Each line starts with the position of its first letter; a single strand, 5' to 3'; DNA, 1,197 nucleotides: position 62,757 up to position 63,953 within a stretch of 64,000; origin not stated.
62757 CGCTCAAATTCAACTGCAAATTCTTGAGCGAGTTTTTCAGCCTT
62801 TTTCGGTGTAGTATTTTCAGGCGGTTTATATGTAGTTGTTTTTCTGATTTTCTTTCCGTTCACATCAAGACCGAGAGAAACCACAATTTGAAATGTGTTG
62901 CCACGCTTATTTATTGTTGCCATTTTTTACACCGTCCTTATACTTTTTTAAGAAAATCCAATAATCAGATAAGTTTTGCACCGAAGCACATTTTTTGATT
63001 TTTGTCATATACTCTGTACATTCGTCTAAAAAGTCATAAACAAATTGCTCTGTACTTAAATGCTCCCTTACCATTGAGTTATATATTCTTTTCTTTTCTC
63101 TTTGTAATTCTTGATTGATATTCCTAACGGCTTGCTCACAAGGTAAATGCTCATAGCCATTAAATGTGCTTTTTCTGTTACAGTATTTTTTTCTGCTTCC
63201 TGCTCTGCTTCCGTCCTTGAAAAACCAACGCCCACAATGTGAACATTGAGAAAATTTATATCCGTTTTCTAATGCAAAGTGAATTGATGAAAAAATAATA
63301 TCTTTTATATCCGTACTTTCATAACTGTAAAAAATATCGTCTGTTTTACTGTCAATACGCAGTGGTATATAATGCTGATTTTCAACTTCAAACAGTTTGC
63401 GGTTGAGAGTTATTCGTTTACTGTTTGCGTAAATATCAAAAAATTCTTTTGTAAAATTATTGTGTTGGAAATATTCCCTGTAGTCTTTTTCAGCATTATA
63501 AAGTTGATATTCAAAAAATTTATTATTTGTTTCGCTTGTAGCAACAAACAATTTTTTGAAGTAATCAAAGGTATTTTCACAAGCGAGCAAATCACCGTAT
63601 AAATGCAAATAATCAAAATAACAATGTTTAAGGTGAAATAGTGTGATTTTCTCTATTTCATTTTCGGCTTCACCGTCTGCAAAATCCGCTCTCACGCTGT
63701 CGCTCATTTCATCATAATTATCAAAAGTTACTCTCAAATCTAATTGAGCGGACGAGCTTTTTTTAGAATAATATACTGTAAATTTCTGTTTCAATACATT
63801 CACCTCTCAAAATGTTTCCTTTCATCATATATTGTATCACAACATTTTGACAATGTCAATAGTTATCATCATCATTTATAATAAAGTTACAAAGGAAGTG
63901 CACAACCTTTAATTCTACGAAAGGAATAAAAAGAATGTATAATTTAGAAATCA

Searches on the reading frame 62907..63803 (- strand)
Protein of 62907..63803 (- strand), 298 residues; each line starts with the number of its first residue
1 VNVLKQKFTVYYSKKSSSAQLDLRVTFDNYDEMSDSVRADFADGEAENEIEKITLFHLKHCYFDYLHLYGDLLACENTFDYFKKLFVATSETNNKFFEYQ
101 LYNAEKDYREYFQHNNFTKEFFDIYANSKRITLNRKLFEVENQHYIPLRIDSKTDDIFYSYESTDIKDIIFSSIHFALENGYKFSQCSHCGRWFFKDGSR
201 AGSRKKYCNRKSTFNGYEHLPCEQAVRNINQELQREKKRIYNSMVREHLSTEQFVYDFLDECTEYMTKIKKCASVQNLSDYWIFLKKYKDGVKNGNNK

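Call 6: search_protein_families(library=pfam, proteins=[window:62907-63803:-], max_evalue=0.01)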
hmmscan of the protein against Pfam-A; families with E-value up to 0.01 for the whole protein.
window:62907-63803:- (298 aa): 1 family
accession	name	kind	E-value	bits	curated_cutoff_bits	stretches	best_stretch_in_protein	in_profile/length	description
PF19553.4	DUF6076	-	2.6e-09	37.5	23.5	1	146-244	11-106/168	Family of unknown function (DUF6076)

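Call 72: search_protein_families(library=ncbifam, proteins=[window:62907-63803:-], max_evalue=0.01)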
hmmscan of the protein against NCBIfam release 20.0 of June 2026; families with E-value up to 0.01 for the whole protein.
window:62907-63803:- (298 aa): 0 families

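Call 73: search_protein_families(library=phrogs, proteins=[window:62907-63803:-], max_evalue=0.001)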
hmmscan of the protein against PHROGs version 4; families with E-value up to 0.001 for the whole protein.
window:62907-63803:- (298 aa): 0 families
